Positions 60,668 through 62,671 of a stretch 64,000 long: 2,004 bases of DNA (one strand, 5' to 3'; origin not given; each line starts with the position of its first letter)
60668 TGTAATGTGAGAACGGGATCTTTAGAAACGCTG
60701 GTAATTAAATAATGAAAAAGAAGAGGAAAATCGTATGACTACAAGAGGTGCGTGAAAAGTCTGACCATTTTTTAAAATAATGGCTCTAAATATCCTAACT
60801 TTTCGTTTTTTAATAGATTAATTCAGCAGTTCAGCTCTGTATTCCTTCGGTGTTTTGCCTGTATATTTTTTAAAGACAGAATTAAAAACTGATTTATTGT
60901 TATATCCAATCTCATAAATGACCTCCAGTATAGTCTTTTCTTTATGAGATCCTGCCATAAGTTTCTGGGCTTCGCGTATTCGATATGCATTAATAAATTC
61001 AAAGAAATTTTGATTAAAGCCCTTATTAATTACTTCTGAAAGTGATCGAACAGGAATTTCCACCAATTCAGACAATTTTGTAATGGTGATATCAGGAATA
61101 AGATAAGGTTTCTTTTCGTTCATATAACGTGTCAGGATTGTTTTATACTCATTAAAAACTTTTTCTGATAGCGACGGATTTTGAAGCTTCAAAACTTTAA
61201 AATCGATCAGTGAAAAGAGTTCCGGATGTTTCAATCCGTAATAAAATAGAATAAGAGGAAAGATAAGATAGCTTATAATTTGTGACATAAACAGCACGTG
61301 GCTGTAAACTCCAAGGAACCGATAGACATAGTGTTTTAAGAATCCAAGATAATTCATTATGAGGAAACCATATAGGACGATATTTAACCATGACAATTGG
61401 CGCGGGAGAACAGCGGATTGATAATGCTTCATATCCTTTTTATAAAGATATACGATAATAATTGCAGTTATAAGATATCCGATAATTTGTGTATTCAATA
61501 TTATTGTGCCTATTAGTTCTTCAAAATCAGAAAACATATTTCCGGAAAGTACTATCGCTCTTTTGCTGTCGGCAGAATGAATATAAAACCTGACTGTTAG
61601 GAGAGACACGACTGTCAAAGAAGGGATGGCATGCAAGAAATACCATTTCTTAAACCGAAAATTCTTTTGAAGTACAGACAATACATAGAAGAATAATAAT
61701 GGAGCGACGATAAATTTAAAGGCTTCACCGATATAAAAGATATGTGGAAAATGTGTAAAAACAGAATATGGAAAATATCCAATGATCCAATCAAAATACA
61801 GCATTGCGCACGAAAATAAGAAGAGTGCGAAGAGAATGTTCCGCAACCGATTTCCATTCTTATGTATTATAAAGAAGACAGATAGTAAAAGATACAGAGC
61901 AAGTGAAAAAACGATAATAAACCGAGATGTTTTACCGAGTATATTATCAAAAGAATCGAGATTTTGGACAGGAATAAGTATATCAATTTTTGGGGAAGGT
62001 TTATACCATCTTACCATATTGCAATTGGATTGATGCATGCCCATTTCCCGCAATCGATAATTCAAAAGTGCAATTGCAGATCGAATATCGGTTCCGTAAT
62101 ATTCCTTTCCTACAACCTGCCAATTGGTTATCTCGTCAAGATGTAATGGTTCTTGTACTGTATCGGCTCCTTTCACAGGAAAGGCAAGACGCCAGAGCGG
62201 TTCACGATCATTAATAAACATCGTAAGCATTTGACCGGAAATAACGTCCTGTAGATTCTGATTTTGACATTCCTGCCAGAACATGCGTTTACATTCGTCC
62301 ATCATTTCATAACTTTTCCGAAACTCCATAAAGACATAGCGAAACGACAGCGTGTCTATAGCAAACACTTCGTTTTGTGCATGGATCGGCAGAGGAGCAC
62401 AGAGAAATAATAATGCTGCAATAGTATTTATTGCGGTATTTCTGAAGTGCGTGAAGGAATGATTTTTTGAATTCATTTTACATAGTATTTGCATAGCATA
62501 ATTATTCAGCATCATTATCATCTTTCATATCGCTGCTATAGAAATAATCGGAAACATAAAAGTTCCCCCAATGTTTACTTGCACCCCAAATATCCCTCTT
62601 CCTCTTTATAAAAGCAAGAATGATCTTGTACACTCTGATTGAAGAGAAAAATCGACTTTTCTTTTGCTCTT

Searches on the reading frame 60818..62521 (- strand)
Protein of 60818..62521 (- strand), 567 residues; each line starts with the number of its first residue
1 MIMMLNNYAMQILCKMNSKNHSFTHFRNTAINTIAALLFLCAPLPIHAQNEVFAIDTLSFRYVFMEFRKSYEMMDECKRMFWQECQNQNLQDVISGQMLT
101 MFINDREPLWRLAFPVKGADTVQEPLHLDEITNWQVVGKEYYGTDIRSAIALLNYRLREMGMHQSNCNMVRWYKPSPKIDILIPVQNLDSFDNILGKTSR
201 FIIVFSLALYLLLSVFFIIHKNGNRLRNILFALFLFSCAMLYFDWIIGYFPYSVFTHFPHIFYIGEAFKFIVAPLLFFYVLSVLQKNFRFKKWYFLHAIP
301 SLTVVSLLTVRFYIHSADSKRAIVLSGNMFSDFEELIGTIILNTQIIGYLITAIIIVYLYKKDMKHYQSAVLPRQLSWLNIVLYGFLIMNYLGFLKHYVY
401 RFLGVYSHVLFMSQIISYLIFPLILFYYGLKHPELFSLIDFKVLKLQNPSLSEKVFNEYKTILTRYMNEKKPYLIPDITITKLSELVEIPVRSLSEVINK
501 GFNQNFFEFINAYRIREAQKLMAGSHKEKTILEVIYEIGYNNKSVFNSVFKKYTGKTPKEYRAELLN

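Call 76: search_protein_families(library=pfam, proteins=[window:60818-62521:-], max_evalue=0.00001)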
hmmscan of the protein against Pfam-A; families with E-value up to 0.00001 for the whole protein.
window:60818-62521:- (567 aa): 2 families
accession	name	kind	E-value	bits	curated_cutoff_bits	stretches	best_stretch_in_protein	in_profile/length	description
PF12833.13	HTH_18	-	3.8e-15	56.4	33.6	1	485-563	3-79/80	Helix-turn-helix domain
PF00165.29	HTH_AraC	-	2.5e-08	34.3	26.6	1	526-562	6-41/42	Bacterial regulatory helix-turn-helix proteins, AraC family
